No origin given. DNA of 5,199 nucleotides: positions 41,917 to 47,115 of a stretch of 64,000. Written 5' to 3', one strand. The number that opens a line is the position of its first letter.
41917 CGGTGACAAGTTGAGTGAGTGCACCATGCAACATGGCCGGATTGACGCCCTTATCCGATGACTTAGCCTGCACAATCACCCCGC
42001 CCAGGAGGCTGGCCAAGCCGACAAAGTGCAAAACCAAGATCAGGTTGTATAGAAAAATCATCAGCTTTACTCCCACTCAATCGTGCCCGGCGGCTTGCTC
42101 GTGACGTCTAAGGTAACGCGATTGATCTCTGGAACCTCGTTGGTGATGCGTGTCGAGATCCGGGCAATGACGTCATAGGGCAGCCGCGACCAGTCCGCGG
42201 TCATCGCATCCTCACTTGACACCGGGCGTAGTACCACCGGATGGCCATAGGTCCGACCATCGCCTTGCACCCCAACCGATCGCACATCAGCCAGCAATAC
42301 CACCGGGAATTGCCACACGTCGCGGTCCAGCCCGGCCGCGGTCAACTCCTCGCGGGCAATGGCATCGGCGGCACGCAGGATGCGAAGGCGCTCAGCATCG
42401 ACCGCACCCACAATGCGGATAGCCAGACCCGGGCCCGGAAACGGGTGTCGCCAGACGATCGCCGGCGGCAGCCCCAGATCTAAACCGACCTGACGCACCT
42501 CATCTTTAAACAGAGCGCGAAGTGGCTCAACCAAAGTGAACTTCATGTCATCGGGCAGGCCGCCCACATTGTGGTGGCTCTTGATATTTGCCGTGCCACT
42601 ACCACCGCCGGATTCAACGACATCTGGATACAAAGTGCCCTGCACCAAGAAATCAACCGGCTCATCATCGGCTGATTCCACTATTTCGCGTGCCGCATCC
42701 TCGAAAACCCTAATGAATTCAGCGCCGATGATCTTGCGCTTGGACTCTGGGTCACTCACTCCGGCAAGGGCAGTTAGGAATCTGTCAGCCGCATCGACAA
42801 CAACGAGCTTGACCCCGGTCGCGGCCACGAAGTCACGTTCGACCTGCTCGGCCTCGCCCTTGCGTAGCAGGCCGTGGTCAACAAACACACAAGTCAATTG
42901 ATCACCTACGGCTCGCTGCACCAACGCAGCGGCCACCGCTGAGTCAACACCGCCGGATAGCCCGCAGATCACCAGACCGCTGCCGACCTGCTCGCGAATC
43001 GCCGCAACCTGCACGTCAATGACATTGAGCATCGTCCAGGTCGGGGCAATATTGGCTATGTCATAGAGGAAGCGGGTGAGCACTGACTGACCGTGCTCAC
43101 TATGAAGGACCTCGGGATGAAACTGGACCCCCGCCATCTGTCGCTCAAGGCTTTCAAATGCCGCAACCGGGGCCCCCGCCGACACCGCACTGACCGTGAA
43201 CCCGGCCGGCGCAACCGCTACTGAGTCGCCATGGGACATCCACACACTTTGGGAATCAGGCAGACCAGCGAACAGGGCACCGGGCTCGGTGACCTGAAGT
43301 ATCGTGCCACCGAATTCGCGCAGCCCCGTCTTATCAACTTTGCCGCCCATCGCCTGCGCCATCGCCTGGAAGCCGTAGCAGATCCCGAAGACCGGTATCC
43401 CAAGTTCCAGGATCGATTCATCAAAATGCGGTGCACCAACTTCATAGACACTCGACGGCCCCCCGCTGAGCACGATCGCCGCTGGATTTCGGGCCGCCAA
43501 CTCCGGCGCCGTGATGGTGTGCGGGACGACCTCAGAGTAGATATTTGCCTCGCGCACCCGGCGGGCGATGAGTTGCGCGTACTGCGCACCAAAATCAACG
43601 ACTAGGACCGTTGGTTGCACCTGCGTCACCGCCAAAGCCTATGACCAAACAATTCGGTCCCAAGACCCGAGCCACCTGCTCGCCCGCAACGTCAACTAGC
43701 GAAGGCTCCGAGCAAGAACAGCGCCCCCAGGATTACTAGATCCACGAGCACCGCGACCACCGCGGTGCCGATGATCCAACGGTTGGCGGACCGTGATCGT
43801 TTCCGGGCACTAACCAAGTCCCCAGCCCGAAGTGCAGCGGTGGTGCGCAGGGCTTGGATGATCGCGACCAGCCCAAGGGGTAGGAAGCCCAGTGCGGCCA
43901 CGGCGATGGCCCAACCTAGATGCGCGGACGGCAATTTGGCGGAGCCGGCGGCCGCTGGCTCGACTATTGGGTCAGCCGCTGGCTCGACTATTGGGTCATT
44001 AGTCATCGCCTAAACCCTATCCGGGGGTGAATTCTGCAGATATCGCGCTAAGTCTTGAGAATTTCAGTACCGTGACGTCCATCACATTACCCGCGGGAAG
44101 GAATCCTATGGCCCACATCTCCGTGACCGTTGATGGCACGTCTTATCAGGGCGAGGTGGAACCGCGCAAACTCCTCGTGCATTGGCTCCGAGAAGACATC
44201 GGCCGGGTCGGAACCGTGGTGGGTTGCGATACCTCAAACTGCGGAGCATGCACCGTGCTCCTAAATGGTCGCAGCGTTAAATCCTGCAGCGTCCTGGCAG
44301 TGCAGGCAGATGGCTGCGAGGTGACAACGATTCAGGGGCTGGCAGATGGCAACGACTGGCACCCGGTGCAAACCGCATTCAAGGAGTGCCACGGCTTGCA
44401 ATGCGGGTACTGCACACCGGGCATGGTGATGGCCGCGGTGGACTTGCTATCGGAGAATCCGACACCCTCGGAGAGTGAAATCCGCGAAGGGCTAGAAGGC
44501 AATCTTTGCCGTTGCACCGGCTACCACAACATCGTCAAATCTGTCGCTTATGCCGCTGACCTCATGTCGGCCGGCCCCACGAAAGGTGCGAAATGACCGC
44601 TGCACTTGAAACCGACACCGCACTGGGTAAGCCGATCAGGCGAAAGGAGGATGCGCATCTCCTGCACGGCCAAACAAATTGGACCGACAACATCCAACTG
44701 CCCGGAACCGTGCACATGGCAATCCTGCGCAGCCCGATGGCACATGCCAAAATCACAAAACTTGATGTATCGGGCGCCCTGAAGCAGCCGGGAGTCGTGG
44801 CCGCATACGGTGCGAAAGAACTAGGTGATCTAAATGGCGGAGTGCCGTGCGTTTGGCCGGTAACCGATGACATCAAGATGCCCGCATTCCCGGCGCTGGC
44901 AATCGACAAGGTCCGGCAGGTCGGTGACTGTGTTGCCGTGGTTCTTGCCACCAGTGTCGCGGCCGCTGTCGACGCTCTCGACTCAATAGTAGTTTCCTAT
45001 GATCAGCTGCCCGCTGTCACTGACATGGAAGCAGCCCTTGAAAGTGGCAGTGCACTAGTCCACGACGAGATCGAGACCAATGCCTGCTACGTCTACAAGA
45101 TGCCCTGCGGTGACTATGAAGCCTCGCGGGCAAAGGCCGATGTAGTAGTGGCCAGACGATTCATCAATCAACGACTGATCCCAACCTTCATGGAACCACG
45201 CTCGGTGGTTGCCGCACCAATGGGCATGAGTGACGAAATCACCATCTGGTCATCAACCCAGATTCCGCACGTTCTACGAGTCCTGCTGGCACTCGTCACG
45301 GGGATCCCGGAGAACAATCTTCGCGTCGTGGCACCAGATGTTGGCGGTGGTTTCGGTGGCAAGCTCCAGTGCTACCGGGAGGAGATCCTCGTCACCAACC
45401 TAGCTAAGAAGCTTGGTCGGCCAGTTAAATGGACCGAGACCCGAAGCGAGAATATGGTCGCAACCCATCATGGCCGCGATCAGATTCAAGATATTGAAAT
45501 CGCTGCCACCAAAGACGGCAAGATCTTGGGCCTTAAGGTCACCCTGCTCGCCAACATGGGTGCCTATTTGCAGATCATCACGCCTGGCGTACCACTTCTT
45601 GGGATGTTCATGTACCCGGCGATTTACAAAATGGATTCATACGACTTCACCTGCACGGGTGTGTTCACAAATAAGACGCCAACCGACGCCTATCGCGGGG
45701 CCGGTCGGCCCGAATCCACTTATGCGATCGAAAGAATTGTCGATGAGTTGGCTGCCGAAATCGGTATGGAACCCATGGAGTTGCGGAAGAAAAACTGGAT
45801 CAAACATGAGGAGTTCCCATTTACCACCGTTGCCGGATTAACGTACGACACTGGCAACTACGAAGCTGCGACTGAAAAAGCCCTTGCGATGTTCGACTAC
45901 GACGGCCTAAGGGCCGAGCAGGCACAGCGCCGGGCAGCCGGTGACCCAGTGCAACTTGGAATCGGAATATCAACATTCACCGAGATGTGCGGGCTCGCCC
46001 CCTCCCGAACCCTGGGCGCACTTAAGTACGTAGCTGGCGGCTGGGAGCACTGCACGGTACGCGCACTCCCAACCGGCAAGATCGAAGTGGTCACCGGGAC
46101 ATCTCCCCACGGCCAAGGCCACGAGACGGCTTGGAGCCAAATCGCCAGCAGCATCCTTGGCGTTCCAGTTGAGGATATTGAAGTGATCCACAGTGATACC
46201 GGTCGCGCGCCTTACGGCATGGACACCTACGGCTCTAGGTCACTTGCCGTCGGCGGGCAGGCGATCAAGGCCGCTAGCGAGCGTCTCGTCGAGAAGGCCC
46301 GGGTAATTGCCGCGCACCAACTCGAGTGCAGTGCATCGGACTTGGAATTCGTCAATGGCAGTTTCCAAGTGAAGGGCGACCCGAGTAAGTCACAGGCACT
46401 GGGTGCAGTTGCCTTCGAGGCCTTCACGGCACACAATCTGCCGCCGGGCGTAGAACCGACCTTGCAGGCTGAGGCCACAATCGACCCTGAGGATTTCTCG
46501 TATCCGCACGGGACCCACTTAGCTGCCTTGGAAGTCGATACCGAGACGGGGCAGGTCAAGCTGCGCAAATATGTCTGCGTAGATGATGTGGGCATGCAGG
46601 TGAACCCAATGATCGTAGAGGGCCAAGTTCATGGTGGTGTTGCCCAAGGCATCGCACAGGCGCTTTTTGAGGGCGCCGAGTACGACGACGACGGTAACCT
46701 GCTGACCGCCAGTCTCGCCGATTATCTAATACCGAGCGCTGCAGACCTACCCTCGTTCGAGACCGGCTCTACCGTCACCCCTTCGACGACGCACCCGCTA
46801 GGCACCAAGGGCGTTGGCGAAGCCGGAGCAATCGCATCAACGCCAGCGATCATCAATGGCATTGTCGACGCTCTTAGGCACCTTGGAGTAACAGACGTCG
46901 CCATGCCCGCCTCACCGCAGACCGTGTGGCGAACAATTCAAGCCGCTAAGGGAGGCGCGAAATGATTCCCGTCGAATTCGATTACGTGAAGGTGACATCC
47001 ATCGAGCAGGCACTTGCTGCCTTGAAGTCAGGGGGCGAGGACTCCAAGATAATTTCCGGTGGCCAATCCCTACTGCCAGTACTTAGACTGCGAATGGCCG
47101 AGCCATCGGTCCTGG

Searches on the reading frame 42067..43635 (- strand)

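Call 47: search_protein_families(library=pfam, proteins=[window:42067-43635:-])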
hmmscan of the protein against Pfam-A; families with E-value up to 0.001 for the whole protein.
window:42067-43635:- (522 aa): 6 families
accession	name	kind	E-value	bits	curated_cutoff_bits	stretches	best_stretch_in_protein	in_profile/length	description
PF00117.34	GATase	-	5.4e-45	153.8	22.8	1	11-192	1-189/190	Glutamine amidotransferase class-I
PF00958.27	GMP_synt_C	-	2.1e-38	130.7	27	1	429-521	1-92/92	GMP synthase C terminal domain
PF07722.19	Peptidase_C26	-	2.5e-10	40.9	20.5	1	74-175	100-219/219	Peptidase C26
PF02540.23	NAD_synthase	-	4.1e-08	33.1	21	1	217-250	16-50/242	NAD synthase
PF03054.22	tRNA_Me_trans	-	0.00025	21.2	20.6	1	222-253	3-33/202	tRNA methyl transferase HUP domain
PF06508.19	QueC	-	0.00089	19.2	22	0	223-283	3-61/210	Queuosine biosynthesis protein QueC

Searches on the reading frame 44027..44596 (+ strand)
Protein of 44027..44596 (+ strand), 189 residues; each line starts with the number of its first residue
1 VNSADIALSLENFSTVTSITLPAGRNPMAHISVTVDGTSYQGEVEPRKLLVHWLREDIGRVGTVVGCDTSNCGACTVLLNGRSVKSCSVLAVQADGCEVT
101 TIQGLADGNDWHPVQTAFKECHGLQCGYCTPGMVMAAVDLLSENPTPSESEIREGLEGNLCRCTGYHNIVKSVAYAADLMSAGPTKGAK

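Call 47: search_protein_families(library=pfam, proteins=[window:44027-44596:+])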
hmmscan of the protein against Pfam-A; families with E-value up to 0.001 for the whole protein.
window:44027-44596:+ (189 aa): 2 families
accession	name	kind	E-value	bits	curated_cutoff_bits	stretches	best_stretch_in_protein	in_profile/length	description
PF01799.25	Fer2_2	-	8.9e-33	112.7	30.3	1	101-173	1-74/75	[2Fe-2S] binding domain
PF00111.32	Fer2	-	0.00015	22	21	1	33-87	1-55/77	2Fe-2S iron-sulfur cluster binding domain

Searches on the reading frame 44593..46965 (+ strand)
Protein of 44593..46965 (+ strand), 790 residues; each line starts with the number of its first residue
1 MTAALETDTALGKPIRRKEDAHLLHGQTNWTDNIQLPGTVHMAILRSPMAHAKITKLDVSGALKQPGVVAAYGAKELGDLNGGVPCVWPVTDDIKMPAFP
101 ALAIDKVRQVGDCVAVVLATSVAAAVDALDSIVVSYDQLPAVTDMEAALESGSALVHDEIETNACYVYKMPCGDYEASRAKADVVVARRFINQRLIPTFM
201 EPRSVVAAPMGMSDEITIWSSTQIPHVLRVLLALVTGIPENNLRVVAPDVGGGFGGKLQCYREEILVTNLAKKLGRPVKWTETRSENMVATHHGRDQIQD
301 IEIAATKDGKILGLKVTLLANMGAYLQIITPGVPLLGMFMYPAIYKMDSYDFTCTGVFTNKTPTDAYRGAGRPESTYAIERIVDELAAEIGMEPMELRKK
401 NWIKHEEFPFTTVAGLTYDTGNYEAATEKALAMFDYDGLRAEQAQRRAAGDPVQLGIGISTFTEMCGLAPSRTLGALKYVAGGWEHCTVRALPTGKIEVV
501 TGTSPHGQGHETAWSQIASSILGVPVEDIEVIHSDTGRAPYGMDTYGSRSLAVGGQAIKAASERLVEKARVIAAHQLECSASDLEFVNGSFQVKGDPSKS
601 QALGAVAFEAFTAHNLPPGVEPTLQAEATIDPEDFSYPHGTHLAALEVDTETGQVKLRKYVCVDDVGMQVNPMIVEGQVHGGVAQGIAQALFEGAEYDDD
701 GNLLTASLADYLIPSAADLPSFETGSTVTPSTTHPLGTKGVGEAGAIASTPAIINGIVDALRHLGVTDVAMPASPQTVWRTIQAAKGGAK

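Call 47: search_protein_families(library=pfam, proteins=[window:44593-46965:+])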
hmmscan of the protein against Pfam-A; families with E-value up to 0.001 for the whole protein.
window:44593-46965:+ (790 aa): 3 families
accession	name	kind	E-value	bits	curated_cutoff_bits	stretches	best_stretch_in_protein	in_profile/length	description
PF20256.3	MoCoBD_2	-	3.9e-84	282.9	27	1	429-720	1-283/283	Molybdopterin cofactor-binding domain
PF02738.23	MoCoBD_1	-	9.5e-84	280.7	27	1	156-401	1-243/244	Molybdopterin cofactor-binding domain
PF01315.27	Ald_Xan_dh_C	-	2.9e-21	76.3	31.3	1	26-140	2-110/110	Aldehyde oxidase and xanthine dehydrogenase, a/b hammerhead domain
